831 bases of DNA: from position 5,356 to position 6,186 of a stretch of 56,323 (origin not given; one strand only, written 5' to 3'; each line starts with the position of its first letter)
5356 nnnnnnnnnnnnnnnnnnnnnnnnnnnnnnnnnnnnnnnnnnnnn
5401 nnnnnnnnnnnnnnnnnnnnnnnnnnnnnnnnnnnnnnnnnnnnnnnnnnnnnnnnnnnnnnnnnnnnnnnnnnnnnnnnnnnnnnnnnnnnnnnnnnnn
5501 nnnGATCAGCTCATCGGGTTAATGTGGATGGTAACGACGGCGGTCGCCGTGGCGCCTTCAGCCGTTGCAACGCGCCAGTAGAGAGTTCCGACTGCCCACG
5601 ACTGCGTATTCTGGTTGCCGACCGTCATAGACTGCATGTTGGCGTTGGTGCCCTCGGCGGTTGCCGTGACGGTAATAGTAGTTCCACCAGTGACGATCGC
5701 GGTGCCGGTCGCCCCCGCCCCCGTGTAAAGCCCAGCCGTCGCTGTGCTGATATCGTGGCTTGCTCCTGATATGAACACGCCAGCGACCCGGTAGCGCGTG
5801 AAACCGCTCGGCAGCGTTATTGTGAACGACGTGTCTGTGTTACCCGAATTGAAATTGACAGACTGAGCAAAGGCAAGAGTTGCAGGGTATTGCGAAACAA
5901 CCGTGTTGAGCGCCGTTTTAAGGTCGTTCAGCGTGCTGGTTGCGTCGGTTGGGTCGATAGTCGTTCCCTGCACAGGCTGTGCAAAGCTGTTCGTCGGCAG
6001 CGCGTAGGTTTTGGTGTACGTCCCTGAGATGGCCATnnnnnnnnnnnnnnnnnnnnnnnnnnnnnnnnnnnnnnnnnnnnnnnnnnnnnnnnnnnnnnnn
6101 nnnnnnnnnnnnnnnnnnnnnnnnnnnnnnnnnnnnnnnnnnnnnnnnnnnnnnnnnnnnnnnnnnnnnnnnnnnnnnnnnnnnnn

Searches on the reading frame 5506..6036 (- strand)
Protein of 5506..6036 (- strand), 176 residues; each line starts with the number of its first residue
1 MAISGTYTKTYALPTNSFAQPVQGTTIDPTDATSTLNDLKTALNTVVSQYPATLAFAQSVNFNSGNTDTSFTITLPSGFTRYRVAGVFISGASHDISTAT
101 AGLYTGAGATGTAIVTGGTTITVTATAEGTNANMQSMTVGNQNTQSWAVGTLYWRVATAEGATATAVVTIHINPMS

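Call 3: search_protein_families(library=pfam, proteins=[window:5506-6036:-], max_evalue=1)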
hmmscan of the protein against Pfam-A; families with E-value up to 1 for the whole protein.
window:5506-6036:- (176 aa): 1 family
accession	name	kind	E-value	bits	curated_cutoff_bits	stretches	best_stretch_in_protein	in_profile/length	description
PF05356.16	Phage_Coat_B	-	0.02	15.3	23.5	1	17-46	6-35/56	Inovirus Coat protein B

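Call 4: search_protein_families(library=phrogs, proteins=[window:5506-6036:-], max_evalue=0.1)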
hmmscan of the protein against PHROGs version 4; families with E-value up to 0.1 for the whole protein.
window:5506-6036:- (176 aa): 0 families

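Call 75: search_protein_families(library=ncbifam, proteins=[window:5506-6036:-], max_evalue=0.01)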
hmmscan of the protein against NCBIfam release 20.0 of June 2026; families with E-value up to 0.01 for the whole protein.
window:5506-6036:- (176 aa): 0 families
